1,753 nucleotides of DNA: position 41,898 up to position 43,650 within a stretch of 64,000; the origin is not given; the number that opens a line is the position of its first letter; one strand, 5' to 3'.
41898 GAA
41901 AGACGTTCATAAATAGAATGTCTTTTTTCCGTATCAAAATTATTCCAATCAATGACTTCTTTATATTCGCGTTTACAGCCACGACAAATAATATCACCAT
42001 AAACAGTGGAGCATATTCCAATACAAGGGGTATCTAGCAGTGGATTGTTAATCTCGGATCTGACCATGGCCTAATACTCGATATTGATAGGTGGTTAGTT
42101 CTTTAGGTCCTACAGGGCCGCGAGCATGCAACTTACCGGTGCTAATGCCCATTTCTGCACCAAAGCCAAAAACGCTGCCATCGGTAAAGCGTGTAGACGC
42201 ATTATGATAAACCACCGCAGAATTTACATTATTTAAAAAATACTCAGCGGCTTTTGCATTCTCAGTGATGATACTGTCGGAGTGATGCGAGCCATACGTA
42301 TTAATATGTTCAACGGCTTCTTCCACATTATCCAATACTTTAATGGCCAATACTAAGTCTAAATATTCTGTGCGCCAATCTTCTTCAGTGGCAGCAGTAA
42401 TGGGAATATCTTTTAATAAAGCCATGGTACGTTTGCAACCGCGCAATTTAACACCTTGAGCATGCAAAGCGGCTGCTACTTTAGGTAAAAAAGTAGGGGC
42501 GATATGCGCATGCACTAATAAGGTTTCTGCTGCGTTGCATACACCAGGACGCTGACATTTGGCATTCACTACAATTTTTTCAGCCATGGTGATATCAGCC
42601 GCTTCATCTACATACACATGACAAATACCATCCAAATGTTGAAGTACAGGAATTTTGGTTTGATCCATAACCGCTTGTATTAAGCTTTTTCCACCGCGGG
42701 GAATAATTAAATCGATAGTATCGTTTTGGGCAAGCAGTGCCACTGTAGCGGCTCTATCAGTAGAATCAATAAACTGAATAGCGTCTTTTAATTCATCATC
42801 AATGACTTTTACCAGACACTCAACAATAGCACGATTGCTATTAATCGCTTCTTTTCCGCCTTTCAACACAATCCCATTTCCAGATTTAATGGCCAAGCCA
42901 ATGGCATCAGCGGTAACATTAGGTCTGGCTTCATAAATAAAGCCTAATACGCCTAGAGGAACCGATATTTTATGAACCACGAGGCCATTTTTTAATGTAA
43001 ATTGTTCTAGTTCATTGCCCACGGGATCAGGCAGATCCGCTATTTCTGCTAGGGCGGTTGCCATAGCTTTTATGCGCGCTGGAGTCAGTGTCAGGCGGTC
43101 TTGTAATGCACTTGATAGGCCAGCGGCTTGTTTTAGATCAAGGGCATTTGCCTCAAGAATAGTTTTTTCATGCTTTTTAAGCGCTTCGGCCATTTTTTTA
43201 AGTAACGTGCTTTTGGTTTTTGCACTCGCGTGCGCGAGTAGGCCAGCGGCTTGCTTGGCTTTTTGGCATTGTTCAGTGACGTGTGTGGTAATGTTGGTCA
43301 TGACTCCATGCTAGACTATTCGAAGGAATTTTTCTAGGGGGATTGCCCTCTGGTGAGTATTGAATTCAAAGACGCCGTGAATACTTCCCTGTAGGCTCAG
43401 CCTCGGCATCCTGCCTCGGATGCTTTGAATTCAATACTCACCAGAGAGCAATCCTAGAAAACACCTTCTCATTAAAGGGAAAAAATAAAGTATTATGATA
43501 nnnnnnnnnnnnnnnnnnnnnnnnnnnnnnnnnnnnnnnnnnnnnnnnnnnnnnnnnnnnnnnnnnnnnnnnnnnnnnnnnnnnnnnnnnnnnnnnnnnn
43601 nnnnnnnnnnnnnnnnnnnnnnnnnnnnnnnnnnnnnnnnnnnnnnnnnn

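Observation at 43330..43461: Hairpin-repeat family with a conserved ~51-bp core but copy-specific, near-perfect flanking inverted repeats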

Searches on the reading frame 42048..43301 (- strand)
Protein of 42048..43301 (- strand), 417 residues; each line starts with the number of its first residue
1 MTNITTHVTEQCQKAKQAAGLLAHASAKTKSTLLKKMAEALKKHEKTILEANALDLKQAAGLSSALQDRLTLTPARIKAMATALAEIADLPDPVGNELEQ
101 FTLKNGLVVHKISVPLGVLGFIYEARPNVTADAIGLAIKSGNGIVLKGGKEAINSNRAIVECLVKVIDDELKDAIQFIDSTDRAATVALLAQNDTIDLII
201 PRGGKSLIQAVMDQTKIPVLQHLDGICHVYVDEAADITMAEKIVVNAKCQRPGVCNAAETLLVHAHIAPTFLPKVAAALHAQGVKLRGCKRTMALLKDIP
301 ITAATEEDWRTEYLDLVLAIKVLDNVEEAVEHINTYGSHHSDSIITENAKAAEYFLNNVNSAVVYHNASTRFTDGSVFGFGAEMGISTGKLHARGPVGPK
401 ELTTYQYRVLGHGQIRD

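Call 16: find_homologous_proteins(query=window:42048-43301:-, max_evalue=1e-50)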
Query window:42048-43301:- (417 aa): 8000 proteins with E <= 1e-50 among 8000 candidates; the best 120 are listed.
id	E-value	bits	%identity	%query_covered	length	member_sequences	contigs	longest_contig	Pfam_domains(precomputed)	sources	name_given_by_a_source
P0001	6.3e-258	873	96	100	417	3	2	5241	PF00171.28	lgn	-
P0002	5.2e-199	679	75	100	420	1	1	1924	PF00171.28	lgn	-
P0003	2.4e-185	634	70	99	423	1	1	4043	PF00171.28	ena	-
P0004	1.0e-183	629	69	100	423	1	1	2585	PF00171.28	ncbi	ncbi:MAG: glutamate-5-semialdehyde dehydrogenase [Gammaproteobacteria bacterium]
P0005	7.0e-182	623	71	94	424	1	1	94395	PF00171.28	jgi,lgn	-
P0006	1.5e-177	608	67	99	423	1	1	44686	PF00171.28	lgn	-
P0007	4.6e-176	604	68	95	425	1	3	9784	PF00171.28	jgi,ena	jgi:glutamate-5-semialdehyde dehydrogenase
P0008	2.5e-175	601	65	100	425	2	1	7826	PF00171.28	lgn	-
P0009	1.5e-171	589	67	99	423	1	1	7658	PF00171.28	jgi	-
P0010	5.2e-144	498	58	96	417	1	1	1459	PF00171.28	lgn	-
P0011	2.9e-142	492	55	94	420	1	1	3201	PF00171.28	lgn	-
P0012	1.1e-141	490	56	100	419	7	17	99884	PF00171.28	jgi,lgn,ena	-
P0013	1.2e-141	490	57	97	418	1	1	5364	PF00171.28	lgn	-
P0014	1.4e-141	490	57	93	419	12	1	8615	PF00171.28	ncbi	-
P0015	1.6e-141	490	56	100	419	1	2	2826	PF00171.28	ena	-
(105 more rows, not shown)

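Call 17: find_encoding_contigs(protein=P0001, flank=4000, max_places=4)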
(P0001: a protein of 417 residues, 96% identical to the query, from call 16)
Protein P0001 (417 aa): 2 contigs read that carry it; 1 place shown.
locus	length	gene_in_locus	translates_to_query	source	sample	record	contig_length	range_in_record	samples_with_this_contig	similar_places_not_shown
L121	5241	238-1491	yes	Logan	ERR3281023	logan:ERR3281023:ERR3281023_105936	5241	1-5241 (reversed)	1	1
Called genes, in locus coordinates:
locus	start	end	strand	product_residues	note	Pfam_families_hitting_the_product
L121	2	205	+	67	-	?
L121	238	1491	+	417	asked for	PF00171:Aldedh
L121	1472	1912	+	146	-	PF06945:DUF1289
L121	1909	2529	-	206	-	-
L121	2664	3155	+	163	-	PF01625:PMSR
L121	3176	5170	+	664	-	PF03169:OPT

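Call 18: find_encoding_contigs(protein=P0005, flank=4000, max_places=3)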
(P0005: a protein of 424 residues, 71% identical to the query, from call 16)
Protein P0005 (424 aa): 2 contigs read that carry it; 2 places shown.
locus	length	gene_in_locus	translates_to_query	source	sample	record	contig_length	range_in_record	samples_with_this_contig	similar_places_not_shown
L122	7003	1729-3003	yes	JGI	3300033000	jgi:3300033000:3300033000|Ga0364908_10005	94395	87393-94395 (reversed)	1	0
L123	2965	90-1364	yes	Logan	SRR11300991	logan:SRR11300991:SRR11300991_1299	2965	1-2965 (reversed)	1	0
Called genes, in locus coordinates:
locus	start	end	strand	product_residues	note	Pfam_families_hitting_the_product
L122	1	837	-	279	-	?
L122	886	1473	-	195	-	PF01330:RuvA_N, PF14716:HHH_8 (faint), PF00633:HHH (faint), PF14520:HHH_5, PF21176:RecR_HhH (faint), PF07499:RuvA_C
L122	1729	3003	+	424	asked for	PF00171:Aldedh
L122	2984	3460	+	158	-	PF06945:DUF1289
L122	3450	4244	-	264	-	PF13505:OMP_b-brl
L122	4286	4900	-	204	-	-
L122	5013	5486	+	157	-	PF01625:PMSR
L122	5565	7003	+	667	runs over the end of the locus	PF03169:OPT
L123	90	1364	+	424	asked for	PF00171:Aldedh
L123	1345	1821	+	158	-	PF06945:DUF1289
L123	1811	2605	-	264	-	PF13505:OMP_b-brl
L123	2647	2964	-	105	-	?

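Call 19: find_encoding_contigs(protein=P0006, flank=4000, max_places=3)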
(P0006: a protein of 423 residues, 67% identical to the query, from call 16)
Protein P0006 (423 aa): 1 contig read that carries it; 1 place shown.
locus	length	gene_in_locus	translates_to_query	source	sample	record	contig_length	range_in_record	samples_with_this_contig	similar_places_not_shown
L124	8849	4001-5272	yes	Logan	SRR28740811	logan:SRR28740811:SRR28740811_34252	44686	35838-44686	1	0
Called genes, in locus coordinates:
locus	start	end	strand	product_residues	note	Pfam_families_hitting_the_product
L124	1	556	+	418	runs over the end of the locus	PF00375:SDF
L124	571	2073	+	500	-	PF00587:tRNA-synt_2b, PF03129:HGTP_anticodon, PF09180:ProRS-C_1 (weak)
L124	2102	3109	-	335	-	PF06068:TIP49 (faint), PF05496:RuvB_N, PF00004:AAA, PF07728:AAA_5 (faint), PF17864:AAA_lid_4, PF05491:WHD_RuvB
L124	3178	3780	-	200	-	PF01330:RuvA_N, PF00633:HHH (faint), PF21176:RecR_HhH (faint), PF14520:HHH_5, PF07499:RuvA_C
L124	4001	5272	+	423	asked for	PF00171:Aldedh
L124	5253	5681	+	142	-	PF06945:DUF1289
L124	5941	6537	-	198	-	-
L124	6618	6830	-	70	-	PF19305:MmgE_PrpD_C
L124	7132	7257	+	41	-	-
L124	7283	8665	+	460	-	PF00206:Lyase_1, PF10415:FumaraseC_C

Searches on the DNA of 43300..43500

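Call 12: search_rna_families(source=window, start=43300, end=43500, threshold=evalue, max_evalue=10, show_alignments=3)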
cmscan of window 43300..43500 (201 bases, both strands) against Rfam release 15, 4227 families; matches with E-value up to 10: 10.
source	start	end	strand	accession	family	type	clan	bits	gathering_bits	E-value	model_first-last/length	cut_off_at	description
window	43331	43460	-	RF03632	MIR1882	Gene; miRNA;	-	33.3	107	2.2e-05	1-131/131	no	MIR1882 microRNA precursor family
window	43340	43454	+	RF03632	MIR1882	Gene; miRNA;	-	28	107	0.00058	7-125/131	no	MIR1882 microRNA precursor family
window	43328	43426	+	RF02770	Ysr224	Gene; sRNA;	-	26.7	70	0.00023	1-107/107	no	Yersinia sRNA 224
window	43347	43447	+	RF03321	mir-1006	Gene; miRNA;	-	22.4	64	0.04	1-78/78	no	mir-1006 microRNA precursor family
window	43351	43445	+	RF03367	mir-975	Gene; miRNA;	-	16.3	90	1.5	1-91/91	no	mir-975 microRNA precursor family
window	43352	43442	-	RF04244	MIR169_6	Gene; miRNA;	CL00098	14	54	2.8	1-99/99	no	MIR169_6 microRNA precursor family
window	43351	43443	-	RF03625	MIR6152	Gene; miRNA;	-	13.8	57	7.2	1-97/97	no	MIR6152 microRNA precursor family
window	43344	43450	+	RF03256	mir-1286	Gene; miRNA;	-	13.6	70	3.5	1-76/76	no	mir-1286 microRNA precursor family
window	43307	43480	+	RF02392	sau-53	Gene; sRNA;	-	11.4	100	5.5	1-192/192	no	Staphylococcus sRNA sau-53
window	43344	43426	+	RF02784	SorX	Gene; sRNA;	-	10.1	46.6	7.8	1-73/73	no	Singlet oxygen resistance RNA X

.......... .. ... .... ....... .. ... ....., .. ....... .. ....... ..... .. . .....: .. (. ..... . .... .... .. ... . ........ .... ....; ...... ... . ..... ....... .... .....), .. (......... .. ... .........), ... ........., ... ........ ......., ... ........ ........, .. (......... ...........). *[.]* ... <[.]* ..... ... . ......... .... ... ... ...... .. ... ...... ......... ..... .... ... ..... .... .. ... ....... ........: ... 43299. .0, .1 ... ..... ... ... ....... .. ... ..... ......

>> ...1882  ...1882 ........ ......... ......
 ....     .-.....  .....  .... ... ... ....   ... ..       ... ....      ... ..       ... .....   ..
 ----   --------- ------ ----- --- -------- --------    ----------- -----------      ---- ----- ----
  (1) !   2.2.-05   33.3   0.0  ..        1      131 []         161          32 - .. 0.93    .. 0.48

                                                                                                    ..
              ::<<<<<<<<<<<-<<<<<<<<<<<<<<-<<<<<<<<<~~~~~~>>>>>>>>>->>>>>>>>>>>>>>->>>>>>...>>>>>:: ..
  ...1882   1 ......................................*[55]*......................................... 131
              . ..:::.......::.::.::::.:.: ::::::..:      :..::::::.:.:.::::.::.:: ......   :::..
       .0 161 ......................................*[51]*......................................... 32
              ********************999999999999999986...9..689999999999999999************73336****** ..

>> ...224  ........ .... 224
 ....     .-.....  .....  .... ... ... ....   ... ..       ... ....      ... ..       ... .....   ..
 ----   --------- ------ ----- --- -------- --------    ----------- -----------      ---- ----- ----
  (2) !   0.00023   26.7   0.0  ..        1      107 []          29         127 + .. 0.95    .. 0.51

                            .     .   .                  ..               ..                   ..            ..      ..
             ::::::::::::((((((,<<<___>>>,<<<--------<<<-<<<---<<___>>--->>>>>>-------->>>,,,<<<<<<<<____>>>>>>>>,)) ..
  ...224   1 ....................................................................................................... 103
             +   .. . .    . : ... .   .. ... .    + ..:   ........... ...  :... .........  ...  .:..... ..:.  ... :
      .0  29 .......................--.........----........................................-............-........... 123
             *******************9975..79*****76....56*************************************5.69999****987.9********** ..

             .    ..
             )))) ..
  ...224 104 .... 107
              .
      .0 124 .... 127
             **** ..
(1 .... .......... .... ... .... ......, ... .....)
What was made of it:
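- On YPAL / RU-2 (Rfam Ysr224): Ysr224 scores 26.7 bits (E = 2e-4) on copy 3, below its gathering score of 70 (call 12).
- Rfam Ysr224 matches copy 3 at 26.7 bits, E = 2e-4 (call 12).
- Tried and rejected: Weak microRNA-precursor hits merely reflect the long stem (call 12).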
